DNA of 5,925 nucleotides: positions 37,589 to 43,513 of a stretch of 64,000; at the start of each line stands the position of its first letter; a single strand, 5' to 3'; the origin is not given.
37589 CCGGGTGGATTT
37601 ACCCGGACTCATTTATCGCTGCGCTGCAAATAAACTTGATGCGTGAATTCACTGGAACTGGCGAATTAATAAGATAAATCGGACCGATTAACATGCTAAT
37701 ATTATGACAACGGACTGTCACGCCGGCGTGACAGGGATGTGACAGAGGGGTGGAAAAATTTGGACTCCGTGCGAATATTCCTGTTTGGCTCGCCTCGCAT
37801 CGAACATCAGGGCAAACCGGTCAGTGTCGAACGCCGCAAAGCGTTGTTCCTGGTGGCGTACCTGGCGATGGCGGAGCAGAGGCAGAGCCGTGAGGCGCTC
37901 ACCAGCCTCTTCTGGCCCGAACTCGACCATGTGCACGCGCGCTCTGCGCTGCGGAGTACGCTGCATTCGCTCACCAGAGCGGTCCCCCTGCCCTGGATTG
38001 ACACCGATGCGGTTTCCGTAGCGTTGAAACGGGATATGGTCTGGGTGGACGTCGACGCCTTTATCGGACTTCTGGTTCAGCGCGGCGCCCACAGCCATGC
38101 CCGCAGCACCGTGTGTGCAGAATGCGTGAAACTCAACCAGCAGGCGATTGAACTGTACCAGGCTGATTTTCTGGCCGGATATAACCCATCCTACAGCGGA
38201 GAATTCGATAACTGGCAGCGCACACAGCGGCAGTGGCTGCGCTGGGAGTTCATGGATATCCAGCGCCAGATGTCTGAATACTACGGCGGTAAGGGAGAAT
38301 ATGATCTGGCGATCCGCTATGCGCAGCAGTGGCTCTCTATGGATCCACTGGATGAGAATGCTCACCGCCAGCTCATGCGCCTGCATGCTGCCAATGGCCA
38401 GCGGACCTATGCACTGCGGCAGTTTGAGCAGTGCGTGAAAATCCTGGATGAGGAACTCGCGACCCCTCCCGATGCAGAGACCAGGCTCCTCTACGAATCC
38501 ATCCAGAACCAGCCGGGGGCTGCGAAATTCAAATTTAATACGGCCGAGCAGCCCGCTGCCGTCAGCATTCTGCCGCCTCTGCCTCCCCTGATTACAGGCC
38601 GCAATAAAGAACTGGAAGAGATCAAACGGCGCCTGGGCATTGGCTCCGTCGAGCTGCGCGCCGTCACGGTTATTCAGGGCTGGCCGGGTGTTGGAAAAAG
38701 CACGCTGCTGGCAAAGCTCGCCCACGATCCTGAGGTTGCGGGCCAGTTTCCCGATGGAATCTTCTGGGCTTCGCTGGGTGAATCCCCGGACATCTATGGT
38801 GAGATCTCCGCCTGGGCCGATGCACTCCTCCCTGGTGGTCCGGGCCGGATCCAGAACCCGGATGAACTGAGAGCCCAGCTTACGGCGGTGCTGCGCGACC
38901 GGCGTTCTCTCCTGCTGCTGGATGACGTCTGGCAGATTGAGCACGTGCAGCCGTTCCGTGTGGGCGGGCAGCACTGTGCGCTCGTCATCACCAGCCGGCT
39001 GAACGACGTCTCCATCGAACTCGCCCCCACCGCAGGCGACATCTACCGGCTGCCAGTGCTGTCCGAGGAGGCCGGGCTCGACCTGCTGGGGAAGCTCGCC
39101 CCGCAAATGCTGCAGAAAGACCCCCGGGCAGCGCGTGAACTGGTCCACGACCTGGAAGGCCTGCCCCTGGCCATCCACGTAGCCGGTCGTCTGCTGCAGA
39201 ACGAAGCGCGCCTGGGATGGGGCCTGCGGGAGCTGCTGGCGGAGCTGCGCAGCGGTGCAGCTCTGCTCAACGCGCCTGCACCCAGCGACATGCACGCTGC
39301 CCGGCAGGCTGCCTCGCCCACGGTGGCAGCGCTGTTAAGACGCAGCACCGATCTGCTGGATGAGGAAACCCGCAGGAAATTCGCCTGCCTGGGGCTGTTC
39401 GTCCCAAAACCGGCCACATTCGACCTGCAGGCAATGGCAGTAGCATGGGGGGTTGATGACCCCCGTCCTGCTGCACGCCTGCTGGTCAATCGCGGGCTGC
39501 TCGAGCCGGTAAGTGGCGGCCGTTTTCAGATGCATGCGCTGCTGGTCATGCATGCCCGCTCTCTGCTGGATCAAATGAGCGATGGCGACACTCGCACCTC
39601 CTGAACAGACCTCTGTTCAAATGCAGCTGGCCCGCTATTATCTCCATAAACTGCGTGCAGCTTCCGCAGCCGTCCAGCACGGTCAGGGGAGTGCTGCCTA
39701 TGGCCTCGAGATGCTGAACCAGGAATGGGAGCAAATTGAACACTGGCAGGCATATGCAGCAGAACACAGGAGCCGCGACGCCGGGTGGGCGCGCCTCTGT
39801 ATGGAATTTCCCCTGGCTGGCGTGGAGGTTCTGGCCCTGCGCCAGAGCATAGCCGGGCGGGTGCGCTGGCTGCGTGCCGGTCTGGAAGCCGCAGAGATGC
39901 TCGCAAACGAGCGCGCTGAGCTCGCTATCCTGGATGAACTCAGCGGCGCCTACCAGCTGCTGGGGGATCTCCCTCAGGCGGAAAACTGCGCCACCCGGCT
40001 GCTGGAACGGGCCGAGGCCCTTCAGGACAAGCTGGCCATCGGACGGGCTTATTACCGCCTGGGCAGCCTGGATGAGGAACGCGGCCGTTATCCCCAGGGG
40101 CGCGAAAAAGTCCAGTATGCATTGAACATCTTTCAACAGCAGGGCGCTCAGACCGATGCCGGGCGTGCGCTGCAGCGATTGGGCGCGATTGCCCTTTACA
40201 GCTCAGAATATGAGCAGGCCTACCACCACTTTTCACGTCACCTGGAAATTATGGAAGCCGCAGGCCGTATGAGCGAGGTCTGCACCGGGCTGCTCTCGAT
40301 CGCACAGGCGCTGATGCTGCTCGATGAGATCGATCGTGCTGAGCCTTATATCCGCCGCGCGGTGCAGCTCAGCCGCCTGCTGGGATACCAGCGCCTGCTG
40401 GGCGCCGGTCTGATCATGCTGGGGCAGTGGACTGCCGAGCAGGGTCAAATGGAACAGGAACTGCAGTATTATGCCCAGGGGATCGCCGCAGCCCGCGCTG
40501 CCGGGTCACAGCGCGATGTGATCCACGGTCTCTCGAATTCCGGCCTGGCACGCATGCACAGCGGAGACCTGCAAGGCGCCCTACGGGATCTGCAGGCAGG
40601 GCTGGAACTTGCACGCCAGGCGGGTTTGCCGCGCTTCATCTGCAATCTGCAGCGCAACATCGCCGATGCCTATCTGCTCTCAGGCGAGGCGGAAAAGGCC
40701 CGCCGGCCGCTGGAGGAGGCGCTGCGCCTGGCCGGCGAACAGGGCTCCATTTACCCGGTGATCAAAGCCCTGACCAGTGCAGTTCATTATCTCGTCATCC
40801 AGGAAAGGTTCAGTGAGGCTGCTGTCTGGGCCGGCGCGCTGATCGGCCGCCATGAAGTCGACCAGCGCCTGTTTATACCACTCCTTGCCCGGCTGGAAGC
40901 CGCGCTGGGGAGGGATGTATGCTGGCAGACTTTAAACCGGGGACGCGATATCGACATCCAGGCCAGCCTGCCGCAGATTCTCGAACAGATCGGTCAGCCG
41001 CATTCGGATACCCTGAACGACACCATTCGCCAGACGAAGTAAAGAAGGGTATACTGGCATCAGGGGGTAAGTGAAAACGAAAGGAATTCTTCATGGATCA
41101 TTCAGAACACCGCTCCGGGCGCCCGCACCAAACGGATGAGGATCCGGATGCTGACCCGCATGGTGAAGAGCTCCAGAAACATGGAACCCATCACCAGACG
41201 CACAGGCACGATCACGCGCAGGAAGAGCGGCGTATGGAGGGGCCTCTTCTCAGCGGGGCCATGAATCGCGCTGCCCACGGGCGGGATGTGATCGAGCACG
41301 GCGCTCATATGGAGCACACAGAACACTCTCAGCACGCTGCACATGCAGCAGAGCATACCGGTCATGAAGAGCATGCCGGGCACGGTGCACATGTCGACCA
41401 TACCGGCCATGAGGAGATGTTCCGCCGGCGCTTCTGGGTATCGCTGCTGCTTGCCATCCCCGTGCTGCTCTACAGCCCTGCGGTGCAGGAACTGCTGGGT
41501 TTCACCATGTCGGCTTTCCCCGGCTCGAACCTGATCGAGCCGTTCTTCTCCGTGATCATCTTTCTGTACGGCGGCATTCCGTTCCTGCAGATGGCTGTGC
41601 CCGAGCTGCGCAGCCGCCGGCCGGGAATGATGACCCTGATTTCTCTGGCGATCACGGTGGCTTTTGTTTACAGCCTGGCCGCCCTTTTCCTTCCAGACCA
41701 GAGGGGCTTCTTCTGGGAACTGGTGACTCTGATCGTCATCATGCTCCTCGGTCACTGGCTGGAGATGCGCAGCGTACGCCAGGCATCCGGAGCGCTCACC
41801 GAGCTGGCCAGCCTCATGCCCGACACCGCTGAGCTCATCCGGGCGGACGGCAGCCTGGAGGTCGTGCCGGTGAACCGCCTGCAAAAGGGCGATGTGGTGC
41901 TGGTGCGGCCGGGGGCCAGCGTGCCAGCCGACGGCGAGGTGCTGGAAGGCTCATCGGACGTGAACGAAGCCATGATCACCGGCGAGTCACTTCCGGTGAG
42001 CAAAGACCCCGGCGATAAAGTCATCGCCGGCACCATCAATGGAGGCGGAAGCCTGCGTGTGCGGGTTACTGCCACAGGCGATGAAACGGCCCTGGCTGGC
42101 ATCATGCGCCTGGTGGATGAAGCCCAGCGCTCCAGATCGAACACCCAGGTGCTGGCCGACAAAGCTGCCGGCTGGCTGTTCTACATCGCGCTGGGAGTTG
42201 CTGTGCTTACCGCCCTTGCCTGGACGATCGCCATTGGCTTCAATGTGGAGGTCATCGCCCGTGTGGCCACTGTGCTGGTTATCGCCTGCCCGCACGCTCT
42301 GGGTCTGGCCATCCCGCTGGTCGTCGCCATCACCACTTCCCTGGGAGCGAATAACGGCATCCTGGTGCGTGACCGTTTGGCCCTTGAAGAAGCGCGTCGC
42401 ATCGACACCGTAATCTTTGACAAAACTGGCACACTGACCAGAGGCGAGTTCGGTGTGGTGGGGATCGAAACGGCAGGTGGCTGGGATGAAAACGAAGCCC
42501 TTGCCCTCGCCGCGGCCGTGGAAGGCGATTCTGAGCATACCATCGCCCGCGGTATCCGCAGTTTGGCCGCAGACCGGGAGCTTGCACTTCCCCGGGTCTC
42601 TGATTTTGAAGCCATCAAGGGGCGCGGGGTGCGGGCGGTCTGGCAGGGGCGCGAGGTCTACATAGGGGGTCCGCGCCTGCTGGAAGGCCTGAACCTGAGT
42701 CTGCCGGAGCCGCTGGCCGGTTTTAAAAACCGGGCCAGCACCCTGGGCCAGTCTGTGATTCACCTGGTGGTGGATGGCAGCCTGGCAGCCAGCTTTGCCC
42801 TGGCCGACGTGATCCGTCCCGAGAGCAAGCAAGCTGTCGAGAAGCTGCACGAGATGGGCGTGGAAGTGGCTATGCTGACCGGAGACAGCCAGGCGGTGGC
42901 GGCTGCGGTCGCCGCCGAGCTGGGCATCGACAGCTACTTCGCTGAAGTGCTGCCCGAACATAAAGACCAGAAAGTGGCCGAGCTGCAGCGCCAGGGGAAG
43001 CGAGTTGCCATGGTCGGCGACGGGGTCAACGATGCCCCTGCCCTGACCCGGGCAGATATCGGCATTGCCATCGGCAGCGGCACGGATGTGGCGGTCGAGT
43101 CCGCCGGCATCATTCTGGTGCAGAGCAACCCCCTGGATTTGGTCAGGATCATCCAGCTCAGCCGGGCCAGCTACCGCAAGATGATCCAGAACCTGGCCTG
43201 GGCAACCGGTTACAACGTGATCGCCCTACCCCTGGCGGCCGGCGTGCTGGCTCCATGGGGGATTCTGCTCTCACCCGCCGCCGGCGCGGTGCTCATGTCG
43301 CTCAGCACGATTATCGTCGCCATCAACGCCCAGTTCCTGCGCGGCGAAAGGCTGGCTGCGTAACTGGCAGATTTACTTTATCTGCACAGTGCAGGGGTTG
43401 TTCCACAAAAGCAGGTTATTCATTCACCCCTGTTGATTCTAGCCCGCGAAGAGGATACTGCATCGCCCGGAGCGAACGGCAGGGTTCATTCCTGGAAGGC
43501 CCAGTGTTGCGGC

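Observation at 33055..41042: Divergent two-part module: giant orphan protein facing an AfsR-like SARP-NB-ARC-TPR STAND sensor/regulator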

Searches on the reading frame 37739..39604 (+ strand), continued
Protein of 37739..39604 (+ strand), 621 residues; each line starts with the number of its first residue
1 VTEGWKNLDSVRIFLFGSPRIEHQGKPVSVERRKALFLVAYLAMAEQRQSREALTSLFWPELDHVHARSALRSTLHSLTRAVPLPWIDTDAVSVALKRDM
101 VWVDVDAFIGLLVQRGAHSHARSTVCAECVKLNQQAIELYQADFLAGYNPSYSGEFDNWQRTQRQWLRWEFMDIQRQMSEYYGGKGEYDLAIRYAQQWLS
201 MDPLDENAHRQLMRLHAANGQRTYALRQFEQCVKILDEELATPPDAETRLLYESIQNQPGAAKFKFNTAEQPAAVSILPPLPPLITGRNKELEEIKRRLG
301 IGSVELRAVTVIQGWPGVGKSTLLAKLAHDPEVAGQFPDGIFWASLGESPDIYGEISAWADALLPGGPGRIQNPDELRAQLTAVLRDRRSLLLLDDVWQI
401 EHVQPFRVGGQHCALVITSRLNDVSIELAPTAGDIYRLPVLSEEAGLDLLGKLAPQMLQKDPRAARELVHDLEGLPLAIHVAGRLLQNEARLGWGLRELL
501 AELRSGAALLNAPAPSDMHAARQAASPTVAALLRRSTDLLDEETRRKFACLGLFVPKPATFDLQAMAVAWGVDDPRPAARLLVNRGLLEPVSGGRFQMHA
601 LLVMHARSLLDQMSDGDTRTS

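Call 94: list_cluster_members(proteins=[P0129, P0001])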
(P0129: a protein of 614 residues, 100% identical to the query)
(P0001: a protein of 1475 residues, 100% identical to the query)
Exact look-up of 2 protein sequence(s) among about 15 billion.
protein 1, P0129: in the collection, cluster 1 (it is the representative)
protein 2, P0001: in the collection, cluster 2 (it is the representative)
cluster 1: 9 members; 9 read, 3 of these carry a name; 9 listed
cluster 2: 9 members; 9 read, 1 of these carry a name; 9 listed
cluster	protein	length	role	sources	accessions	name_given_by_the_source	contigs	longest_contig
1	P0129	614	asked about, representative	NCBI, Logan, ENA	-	-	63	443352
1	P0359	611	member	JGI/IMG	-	DNA-binding SARP family transcriptional activator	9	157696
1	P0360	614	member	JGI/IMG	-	DNA-binding SARP family transcriptional activator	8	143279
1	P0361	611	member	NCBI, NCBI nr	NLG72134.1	MAG: hypothetical protein GX495_08865 [Chloroflexi bacterium] | hypothetical protein [Chloroflexota bacterium]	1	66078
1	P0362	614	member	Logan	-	-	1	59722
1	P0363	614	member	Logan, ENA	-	-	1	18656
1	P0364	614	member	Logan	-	-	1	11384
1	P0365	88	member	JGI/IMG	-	-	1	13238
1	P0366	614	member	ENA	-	-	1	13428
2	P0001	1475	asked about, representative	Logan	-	-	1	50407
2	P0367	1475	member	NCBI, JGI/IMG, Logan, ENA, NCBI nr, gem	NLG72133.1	MAG: hypothetical protein GX495_08860 [Chloroflexi bacterium] | hypothetical protein | hypothetical protein [Chloroflexota bacterium]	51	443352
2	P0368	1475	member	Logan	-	-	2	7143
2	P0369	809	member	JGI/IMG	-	-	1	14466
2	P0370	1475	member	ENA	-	-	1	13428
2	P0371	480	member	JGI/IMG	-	-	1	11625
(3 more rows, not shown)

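Call 106: search_solved_structures(query=A4, max_evalue=0.001)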
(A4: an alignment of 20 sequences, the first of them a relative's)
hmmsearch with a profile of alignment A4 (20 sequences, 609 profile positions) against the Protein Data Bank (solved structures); distinct sequences matched with E-value up to 0.001: 44.
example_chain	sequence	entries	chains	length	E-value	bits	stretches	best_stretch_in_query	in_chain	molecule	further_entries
8k60_I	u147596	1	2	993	1.7e-27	99.6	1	31-604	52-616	Regulatory protein AfsR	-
8jke_I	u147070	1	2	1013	1.8e-27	99.4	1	31-604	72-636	Regulatory protein AfsR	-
1z6t_A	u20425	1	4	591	1.1e-17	67.2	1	269-479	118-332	Apoptotic protease activating factor 1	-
3j2t_A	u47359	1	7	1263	4.3e-17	65.2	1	269-479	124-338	Apoptotic protease-activating factor 1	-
5juy_A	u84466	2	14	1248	4.6e-17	65.1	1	269-479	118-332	Apoptotic protease-activating factor 1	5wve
3jbt_A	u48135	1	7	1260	4.6e-17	65.1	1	269-479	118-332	Apoptotic protease-activating factor 1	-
3sfz_A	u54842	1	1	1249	7.9e-15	57.7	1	270-480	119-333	Apoptotic peptidase activating factor 1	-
3shf_A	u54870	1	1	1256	9.9e-14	54.1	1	270-480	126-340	Apoptotic peptidase activating factor 1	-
9qhb_A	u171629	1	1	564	2e-11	46.4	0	165-228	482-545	Engineered tetratricopeptide repeat protein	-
8yl6_C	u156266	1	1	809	4.1e-11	45.4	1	269-486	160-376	Probable disease resistance protein At5g66900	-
8bu0_A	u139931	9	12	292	8.6e-11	44.4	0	165-228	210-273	Consensus tetratricopeptide repeat protein | Crystal structure of an 8-repeat consensus TPR superhelix with Zinc. | Monomer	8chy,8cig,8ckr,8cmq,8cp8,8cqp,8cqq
7xc2_C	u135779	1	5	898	1.8e-10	43.3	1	264-483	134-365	CNL9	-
7xe0_A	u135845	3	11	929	1.9e-10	43.2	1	266-483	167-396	Sr35 | CNL9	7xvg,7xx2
6j5t_G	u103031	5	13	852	4.3e-09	38.8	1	275-482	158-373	Disease resistance RPP13-like protein 4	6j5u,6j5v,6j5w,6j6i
7obi_A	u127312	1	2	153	1.1e-08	37.4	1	163-228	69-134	CTPR-rv4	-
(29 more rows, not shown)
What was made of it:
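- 37760..39604 (+): SARP (BTAD) plus NB-ARC STAND regulator, 614 aa from TTG 37760. The profile matches AfsR 8k60 at E 1.7e-27 and Apaf-1 NB-ARC (call 106).
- On Large SARP / AfsR-like STAND regulator: Apaf-1 and plant NLR NB-ARC domains are matched (call 106).
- Closest known: AfsR and other 'large' SARPs of Streptomyces. Same: The best solved-structure match is AfsR, E 1.7e-27 over residues 52-616 (call 106).
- Checked: The orthologue profile aligns to AfsR residues 52-616 (call 106).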

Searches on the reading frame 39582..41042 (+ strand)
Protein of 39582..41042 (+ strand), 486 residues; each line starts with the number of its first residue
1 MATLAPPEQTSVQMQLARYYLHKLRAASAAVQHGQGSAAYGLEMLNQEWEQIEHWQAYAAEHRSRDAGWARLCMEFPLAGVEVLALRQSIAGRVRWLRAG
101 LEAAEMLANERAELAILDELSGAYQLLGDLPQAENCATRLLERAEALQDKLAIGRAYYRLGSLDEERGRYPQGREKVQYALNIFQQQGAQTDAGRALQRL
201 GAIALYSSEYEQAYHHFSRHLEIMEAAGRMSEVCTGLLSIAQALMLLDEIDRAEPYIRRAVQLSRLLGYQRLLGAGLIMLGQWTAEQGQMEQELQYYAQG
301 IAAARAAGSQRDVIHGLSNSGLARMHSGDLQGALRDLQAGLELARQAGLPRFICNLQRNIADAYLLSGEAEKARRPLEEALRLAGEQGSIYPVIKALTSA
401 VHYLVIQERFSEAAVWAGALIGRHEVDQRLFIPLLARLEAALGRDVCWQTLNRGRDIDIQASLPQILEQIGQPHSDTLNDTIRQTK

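Call 5: search_protein_families(library=pfam, proteins=[window:39582-41042:+], max_evalue=0.01)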
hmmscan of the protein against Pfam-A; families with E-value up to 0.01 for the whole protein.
window:39582-41042:+ (486 aa): 5 families
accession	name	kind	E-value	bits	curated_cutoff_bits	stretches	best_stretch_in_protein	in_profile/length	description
PF13424.12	TPR_12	-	2.3e-18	66.6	30.1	3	317-384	6-75/77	Tetratricopeptide repeat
PF00515.34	TPR_1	-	1.1e-10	41.2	27.8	0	195-223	2-30/34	Tetratricopeptide repeat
PF07719.23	TPR_2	-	1.9e-08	34.3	27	0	317-345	4-32/34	Tetratricopeptide repeat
PF17874.7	TPR_MalT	-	2e-06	27.8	45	1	279-416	45-224/336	MalT-like TPR region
PF13181.12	TPR_8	-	0.00076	19.9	25.7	0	238-264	5-31/34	Tetratricopeptide repeat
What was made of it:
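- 39582..41042 (+): TPR partner protein, 486 aa. It overlaps the preceding gene by 23 nt and is collinear with the TPR part of AfsR. Pfam TPR_12 and TPR_MalT (call 5).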

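Call 6: search_protein_families(library=padloc, proteins=[window:39582-41042:+], max_evalue=0.01)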
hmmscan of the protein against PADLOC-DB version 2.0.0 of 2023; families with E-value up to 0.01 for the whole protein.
window:39582-41042:+ (486 aa): 1 family
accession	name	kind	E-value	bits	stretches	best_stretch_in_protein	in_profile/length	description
PDLC01169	TPR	-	7.7e-08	30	1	117-216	112-210/252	TPR repeats containing protein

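Call 52: search_protein_families(library=ncbifam, proteins=[window:39582-41042:+], max_evalue=1)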
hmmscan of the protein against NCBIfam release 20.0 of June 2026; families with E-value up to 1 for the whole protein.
window:39582-41042:+ (486 aa): 7 families
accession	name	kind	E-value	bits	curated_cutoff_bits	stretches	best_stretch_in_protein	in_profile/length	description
NF053617.1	SARPRegAfsRStmc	equivalog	9.6e-11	40.4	1430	2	100-263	722-885/986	SARP-family global regulator AfsR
NF041717.1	HaaA_phane_TPR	equivalog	9.6e-10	37.2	1125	2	116-267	714-865/882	cyclophane-containing RiPP biosynthesis TPR protein HaaT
NF053520.1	HK_Porph_FimS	equivalog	6.3e-08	31.3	600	2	139-271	149-281/618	sensor histidine kinase FimS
NF053720.1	NsdA_fam_reg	subfamily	9.4e-05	22.1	75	1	295-385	222-312/432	NsdA family TPR-like regulatory protein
NF040959.1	MamA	equivalog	0.0058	16.1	200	1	145-223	130-202/204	magnetosome protein MamA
NF052312.1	T9SS_PorW_SprE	equivalog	0.065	11.9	250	0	156-225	292-359/716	type IX secretion system periplasmic lipoprotein PorW/SprE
NF047558.1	TPR_END_plus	domain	0.38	10.7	32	0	359-383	4-28/56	TPR end-of-group domain-containing protein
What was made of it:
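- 39582..41042 (+): Matches AfsR model positions 722-885 (call 52).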

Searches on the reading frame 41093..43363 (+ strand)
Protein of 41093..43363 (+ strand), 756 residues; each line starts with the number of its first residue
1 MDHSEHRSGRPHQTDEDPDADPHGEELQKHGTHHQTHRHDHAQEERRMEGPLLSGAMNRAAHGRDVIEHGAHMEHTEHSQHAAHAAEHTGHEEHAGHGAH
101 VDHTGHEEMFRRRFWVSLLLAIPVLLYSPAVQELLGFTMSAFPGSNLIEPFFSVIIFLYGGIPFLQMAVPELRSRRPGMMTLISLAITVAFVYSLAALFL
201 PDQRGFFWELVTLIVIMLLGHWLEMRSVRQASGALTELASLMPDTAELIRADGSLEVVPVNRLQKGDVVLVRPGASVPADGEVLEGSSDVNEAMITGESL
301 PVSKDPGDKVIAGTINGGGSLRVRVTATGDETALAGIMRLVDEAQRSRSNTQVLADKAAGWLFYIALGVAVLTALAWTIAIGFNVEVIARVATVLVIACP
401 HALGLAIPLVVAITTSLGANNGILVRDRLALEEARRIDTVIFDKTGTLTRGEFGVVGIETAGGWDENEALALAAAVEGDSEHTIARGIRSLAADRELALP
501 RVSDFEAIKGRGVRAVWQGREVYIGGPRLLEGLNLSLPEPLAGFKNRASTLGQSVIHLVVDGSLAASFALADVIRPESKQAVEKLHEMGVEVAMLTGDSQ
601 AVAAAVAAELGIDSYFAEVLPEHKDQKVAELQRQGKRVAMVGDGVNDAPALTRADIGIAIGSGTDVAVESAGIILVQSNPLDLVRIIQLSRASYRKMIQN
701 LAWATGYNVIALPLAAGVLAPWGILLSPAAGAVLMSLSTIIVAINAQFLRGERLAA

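Call 5: search_protein_families(library=pfam, proteins=[window:41093-43363:+], max_evalue=0.01)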
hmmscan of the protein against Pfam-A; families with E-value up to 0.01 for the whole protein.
window:41093-43363:+ (756 aa): 5 families
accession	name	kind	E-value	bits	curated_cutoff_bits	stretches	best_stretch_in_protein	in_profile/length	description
PF00122.25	E1-E2_ATPase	-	1.4e-51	175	28.1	1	241-419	2-179/181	E1-E2 ATPase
PF00702.32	Hydrolase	-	7.5e-36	124.8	26.4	1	437-655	1-191/191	haloacid dehalogenase-like hydrolase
PF12710.13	HAD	-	6e-08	33.8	27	1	565-651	77-188/189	haloacid dehalogenase-like hydrolase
PF08282.18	Hydrolase_3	-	2.9e-07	30.9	20.9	1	630-675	198-243/255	haloacid dehalogenase-like hydrolase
PF13419.12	HAD_2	-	0.00091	19.8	23.8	1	576-656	82-173/178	Haloacid dehalogenase-like hydrolase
